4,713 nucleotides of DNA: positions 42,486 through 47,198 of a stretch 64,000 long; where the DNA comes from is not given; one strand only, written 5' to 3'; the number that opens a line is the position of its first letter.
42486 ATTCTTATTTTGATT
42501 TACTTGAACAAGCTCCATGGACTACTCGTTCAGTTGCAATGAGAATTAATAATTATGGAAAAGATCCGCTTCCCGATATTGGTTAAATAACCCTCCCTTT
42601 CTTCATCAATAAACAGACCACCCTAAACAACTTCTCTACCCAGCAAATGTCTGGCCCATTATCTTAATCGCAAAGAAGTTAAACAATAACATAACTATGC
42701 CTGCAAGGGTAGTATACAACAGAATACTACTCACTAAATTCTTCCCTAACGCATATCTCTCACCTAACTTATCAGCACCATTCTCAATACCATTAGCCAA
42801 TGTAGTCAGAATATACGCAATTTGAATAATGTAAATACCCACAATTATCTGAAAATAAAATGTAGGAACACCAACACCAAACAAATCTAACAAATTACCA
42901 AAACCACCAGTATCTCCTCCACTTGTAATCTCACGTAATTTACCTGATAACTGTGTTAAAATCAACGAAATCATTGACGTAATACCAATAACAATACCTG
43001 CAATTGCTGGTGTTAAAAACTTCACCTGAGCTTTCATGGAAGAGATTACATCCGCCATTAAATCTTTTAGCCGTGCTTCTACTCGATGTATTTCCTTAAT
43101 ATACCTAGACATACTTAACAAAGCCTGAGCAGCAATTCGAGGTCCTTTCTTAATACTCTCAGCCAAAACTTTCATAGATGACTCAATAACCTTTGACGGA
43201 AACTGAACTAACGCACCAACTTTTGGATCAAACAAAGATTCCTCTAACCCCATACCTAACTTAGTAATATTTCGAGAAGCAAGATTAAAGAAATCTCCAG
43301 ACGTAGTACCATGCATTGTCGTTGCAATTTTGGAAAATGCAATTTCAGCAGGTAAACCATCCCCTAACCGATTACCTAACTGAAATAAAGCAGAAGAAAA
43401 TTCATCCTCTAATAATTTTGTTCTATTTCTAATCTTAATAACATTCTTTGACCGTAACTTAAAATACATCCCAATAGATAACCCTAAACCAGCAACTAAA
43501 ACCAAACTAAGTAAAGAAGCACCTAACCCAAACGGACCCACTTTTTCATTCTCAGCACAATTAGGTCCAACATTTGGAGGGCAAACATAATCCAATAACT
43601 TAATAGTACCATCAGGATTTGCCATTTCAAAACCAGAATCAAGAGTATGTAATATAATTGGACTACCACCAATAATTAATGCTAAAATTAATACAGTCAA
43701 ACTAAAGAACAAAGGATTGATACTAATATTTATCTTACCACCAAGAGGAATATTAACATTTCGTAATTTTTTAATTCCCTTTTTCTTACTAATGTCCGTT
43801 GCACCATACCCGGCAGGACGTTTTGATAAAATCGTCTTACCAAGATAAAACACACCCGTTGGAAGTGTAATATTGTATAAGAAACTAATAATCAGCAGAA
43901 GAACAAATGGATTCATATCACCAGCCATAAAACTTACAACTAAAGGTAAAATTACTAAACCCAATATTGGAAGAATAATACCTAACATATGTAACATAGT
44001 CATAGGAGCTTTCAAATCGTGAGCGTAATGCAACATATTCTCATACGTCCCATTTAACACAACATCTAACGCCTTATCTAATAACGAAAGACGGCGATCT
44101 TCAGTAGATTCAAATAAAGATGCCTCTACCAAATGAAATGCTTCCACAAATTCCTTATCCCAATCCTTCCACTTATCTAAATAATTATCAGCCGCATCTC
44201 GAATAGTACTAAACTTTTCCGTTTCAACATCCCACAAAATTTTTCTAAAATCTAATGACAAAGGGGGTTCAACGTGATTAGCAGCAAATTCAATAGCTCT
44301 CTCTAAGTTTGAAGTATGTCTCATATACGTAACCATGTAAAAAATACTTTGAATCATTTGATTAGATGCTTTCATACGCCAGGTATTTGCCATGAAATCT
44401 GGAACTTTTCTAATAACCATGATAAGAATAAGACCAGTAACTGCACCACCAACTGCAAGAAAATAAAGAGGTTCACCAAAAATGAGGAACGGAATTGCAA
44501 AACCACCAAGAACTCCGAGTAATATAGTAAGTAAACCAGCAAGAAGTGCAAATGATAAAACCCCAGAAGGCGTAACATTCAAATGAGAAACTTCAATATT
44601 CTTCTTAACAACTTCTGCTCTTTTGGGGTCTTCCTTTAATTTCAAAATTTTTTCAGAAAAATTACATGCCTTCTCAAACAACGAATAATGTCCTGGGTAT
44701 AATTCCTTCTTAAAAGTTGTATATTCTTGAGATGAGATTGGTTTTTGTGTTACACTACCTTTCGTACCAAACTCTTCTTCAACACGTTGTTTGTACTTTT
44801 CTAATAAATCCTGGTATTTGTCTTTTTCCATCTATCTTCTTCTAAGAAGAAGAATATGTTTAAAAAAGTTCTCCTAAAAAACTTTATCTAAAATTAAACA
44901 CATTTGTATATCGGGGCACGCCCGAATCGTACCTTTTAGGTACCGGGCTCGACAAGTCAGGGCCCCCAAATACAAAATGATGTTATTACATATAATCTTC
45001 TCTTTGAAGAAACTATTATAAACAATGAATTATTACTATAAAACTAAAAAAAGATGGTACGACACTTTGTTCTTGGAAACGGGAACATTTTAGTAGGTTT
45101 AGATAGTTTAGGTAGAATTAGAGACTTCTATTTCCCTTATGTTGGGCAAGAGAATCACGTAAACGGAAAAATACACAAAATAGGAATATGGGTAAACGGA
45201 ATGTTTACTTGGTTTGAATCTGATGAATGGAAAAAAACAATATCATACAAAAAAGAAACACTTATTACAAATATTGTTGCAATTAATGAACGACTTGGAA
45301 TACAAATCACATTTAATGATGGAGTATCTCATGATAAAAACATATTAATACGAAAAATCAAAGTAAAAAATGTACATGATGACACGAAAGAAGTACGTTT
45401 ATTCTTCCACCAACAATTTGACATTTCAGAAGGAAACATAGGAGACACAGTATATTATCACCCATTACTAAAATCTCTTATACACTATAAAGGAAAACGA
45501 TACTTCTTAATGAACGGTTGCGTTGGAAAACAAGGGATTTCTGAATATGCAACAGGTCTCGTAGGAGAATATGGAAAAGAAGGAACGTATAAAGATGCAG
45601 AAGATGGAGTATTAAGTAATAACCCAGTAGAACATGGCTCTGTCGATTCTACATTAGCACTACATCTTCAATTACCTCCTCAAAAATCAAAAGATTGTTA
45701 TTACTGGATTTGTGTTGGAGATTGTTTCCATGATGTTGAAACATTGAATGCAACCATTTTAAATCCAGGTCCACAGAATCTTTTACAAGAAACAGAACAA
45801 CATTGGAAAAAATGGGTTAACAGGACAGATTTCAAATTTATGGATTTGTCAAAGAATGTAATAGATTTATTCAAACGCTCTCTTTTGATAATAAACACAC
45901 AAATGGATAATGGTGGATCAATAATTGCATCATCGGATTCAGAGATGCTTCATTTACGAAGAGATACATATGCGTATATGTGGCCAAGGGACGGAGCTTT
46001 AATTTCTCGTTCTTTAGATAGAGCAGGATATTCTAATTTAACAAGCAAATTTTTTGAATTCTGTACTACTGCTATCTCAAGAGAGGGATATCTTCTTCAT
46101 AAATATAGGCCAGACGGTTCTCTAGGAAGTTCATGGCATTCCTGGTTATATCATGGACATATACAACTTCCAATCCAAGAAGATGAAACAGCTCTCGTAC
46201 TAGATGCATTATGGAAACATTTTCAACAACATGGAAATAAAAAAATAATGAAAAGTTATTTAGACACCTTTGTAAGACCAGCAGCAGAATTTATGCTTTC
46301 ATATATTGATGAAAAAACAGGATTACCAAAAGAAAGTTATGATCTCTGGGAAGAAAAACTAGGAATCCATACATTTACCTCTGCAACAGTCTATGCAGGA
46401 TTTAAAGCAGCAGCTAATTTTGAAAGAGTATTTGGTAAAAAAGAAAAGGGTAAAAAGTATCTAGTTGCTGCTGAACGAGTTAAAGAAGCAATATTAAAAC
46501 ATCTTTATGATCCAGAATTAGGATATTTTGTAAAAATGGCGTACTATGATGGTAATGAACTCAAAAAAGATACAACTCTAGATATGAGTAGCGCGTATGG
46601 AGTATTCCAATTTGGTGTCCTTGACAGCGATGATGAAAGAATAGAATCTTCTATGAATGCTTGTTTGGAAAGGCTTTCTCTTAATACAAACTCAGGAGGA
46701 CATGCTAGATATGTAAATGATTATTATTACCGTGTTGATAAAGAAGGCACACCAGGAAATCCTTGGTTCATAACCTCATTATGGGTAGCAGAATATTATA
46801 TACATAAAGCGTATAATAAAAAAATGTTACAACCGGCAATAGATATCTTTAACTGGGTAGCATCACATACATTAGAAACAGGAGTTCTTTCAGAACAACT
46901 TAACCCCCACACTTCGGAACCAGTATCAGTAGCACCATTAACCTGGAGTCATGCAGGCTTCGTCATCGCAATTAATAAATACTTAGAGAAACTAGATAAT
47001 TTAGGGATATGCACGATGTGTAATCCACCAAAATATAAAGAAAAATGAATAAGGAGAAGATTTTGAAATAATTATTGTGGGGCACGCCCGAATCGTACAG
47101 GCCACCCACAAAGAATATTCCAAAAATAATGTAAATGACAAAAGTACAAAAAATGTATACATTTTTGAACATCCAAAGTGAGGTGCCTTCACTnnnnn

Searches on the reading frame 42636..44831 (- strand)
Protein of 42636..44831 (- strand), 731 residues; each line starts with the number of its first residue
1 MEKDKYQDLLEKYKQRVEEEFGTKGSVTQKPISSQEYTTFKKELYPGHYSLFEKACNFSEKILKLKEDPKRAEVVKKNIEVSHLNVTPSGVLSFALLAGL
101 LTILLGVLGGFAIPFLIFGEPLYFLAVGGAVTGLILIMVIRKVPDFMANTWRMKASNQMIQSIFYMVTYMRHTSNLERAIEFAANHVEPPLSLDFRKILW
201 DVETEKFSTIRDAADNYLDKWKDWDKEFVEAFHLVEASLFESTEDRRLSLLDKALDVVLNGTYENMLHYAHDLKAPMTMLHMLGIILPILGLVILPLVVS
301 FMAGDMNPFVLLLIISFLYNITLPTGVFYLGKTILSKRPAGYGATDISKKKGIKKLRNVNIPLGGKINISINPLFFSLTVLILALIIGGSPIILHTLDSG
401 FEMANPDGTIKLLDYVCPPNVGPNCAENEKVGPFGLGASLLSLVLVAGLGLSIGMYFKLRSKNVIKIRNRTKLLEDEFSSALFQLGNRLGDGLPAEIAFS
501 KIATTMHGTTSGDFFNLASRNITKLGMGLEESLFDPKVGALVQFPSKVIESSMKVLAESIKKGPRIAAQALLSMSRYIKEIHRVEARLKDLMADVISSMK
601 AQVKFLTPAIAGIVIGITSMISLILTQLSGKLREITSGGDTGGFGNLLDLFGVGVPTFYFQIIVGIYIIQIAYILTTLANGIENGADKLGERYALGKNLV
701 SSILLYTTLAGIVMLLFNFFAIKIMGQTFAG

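Call 8: search_protein_families(library=pfam, proteins=[window:42636-44831:-])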
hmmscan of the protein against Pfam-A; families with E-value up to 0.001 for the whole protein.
window:42636-44831:- (731 aa): 0 families

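Call 14: find_encoding_contigs(protein=window:42636-44831:-, flank=10000, max_places=10)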
Protein window:42636-44831:- (731 aa): 9 contigs read that carry it; 6 places shown.
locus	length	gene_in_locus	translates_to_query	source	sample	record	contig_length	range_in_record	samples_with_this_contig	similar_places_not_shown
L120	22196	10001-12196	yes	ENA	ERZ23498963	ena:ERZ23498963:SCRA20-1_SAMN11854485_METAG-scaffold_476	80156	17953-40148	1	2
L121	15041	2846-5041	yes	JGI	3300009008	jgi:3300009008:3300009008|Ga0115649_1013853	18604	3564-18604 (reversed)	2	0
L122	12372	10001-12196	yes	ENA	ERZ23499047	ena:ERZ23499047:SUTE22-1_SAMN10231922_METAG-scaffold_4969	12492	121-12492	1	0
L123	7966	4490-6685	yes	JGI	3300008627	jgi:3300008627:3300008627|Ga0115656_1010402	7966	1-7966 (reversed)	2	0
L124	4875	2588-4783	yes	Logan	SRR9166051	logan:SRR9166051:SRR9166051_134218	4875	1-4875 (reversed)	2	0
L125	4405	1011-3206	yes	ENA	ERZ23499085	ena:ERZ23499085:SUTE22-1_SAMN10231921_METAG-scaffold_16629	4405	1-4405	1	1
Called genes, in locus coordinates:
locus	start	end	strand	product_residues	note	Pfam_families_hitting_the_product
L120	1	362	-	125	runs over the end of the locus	PF01592:NifU_N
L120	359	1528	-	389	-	PF00155:Aminotran_1_2, PF00266:Aminotran_5, PF01053:Cys_Met_Meta_PP, PF01041:DegT_DnrJ_EryC1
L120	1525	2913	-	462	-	PF19295:SufBD_N, PF01458:SUFBD_core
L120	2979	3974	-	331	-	PF02685:Glucokinase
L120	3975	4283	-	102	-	-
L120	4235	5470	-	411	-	PF03065:Glyco_hydro_57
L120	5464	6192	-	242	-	-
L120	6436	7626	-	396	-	PF08323:Glyco_transf_5, PF13439:Glyco_transf_4, PF13579:Glyco_trans_4_4, PF20706:GT4-conflict, PF00534:Glycos_transf_1, PF13692:Glyco_trans_1_4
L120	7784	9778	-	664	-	PF00723:Glyco_hydro_15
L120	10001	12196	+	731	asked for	-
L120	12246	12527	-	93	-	-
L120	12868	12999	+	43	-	-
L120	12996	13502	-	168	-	-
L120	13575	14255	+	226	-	-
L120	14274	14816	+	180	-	PF00561:Abhydrolase_1 (faint), PF06821:Ser_hydrolase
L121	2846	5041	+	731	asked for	-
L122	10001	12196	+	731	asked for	-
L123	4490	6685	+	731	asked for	-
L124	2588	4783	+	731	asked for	-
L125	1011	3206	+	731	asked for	-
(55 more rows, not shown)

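Call 38: find_homologous_proteins(query=window:42636-44831:-, max_evalue=1e-10)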
Query window:42636-44831:- (731 aa): 2970 proteins with E <= 1e-10 among 8000 candidates; the best 120 are listed.
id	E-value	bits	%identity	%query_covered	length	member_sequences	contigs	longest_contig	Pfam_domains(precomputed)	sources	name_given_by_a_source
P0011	0.0e+0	1606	100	100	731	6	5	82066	-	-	-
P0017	0.0e+0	1205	73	100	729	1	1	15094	-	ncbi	-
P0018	0.0e+0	1188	73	100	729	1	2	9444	-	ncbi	-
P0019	0.0e+0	1185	73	100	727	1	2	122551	-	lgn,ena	-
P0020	0.0e+0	1174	70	100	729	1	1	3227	-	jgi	jgi:hypothetical protein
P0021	0.0e+0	1158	71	100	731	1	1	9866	-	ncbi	-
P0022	0.0e+0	1154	70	100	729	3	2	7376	-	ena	-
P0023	0.0e+0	1146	70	100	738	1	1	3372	-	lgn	-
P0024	0.0e+0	1146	69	100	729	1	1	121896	-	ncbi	-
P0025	0.0e+0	1145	69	100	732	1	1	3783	-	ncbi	-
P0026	0.0e+0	1144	69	100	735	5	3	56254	-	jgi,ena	jgi:multisubunit Na+/H+ antiporter MnhG subunit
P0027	0.0e+0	1143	70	99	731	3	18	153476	-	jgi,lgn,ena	jgi:hypothetical protein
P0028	0.0e+0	1143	69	100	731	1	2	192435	-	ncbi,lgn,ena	-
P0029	0.0e+0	1142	68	100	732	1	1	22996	-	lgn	-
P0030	0.0e+0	1142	70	100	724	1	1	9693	-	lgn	-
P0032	0.0e+0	1141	71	100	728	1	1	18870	-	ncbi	-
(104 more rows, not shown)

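Call 39: find_encoding_contigs(protein=P0019, flank=2500, max_places=1)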
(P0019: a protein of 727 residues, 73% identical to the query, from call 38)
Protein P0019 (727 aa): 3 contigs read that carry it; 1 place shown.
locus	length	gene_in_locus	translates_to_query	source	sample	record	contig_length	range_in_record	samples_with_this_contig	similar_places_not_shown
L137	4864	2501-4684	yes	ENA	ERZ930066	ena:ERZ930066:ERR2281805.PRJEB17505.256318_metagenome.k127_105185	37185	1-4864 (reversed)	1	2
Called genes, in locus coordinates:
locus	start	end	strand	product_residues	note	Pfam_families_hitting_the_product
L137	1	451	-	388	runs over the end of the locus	PF00155:Aminotran_1_2, PF00266:Aminotran_5, PF01053:Cys_Met_Meta_PP (weak), PF01041:DegT_DnrJ_EryC1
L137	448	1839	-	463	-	PF19295:SufBD_N, PF01458:SUFBD_core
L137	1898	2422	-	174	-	-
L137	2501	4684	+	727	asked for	-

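Call 40: find_encoding_contigs(protein=P0017, flank=2500, max_places=1)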
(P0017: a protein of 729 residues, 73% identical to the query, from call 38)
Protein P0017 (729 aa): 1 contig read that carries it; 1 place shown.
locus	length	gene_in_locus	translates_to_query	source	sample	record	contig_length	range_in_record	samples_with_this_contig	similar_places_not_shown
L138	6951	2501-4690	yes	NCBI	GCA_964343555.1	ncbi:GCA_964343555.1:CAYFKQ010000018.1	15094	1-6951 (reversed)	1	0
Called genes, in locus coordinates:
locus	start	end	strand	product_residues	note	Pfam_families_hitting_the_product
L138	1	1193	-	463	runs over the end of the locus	PF19295:SufBD_N, PF01458:SUFBD_core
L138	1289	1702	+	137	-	PF00892:EamA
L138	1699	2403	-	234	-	PF13578:Methyltransf_24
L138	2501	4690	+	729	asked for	-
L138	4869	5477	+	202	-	-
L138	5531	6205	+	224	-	-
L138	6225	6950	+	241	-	PF13506:Glyco_transf_21, PF13641:Glyco_tranf_2_3, PF00535:Glycos_transf_2, PF10111:Glyco_tranf_2_2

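Call 41: find_encoding_contigs(protein=P0024, flank=2500, max_places=1)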
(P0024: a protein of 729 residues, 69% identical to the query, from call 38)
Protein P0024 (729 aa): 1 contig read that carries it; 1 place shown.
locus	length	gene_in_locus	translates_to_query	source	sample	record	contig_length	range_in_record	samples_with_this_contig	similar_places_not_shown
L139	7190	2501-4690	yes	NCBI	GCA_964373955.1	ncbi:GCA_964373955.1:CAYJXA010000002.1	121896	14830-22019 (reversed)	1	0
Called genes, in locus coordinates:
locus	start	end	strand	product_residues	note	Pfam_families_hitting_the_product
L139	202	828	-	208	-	-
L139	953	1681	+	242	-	PF01978:TrmB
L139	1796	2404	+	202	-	PF01909:NTP_transf_2, PF18765:Polbeta (weak)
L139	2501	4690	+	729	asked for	-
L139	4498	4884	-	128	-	-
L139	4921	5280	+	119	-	-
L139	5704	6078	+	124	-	-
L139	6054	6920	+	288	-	-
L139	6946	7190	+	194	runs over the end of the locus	PF00561:Abhydrolase_1 (faint), PF06821:Ser_hydrolase, PF12697:Abhydrolase_6 (faint)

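Call 45: find_encoding_contigs(protein=P0018, flank=1500, max_places=1)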
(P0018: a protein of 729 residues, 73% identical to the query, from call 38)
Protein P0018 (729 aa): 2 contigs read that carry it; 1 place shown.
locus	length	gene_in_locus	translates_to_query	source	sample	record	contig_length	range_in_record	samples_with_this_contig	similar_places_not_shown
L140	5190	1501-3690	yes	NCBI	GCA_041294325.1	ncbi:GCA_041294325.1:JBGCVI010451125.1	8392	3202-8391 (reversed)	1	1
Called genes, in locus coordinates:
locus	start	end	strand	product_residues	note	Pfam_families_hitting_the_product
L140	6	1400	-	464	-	PF19295:SufBD_N, PF01458:SUFBD_core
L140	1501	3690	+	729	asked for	-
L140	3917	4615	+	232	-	-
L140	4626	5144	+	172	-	PF06821:Ser_hydrolase, PF00561:Abhydrolase_1 (faint)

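Call 46: find_encoding_contigs(protein=P0021, flank=1500, max_places=1)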
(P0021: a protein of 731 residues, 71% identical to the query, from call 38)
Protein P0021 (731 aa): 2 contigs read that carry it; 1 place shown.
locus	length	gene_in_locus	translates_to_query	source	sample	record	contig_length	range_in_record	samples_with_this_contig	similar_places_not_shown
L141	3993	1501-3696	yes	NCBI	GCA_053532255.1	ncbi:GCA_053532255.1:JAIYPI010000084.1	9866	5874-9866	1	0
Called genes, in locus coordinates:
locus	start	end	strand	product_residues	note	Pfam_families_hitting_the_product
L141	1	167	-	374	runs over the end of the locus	PF01702:TGT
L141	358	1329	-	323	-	PF01545:Cation_efflux, PF16916:ZT_dimer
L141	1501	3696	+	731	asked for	-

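Call 47: find_encoding_contigs(protein=P0032, flank=1500, max_places=1)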
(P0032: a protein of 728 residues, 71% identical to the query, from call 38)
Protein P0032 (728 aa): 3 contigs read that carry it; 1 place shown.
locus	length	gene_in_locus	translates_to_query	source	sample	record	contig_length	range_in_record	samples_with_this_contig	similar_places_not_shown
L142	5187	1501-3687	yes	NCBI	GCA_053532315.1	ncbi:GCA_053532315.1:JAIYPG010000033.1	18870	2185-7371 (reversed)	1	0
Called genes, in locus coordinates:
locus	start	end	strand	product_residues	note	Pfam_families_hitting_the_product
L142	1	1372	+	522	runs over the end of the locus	PF04055:Radical_SAM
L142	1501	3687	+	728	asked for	-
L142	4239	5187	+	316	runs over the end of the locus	PF02729:OTCace_N, PF00185:OTCace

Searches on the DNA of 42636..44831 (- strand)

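Call 56: search_rna_families(sources=[L138, L134, L139, L140, L142], threshold=gathering)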
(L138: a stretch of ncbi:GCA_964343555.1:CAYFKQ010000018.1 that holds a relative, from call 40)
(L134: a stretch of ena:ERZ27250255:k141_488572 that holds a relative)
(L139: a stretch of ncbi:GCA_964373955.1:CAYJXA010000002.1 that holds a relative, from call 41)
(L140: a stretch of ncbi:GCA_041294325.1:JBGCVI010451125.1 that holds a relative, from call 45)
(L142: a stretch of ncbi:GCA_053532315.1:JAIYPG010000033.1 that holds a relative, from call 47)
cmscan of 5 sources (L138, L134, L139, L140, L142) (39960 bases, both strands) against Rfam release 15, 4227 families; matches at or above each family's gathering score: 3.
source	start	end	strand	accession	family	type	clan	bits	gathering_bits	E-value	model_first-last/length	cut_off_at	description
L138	4733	4805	+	RF00005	tRNA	Gene; tRNA;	CL00001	74.8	29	9.5e-15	1-71/71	no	tRNA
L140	3738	3848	+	RF00005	tRNA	Gene; tRNA;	CL00001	55.8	29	1.6e-09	1-71/71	no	tRNA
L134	12268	12323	+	RF00005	tRNA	Gene; tRNA;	CL00001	29.5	29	0.027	8-63/71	no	tRNA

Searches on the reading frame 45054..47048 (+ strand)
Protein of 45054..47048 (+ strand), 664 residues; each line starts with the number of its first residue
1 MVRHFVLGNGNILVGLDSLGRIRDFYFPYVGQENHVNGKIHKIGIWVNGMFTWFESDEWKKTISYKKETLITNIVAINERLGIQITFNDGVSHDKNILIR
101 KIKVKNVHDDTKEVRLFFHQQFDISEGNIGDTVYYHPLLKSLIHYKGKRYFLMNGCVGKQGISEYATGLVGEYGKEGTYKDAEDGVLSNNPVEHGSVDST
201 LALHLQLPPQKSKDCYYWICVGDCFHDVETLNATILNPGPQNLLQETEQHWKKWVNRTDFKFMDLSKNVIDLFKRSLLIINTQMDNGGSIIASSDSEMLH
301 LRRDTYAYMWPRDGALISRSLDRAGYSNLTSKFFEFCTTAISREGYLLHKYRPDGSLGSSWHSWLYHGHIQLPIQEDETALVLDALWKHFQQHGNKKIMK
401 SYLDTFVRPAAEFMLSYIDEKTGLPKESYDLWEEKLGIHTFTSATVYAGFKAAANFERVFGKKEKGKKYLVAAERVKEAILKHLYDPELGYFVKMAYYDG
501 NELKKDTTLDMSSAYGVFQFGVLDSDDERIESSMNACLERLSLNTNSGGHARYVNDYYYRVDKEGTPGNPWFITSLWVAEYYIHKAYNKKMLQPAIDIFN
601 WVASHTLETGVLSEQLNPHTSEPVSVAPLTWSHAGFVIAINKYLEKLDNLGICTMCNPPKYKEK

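Call 8: search_protein_families(library=pfam, proteins=[window:45054-47048:+])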
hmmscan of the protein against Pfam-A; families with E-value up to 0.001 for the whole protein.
window:45054-47048:+ (664 aa): 2 families
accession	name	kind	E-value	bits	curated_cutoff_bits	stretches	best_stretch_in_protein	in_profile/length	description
PF00723.27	Glyco_hydro_15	-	9.2e-31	107.6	22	2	284-590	20-337/427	Glycosyl hydrolases family 15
PF22422.2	MGH1-like_GH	-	3.8e-05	23.9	27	1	432-510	165-243/356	Mannosylglycerate hydrolase MGH1-like glycoside hydrolase domain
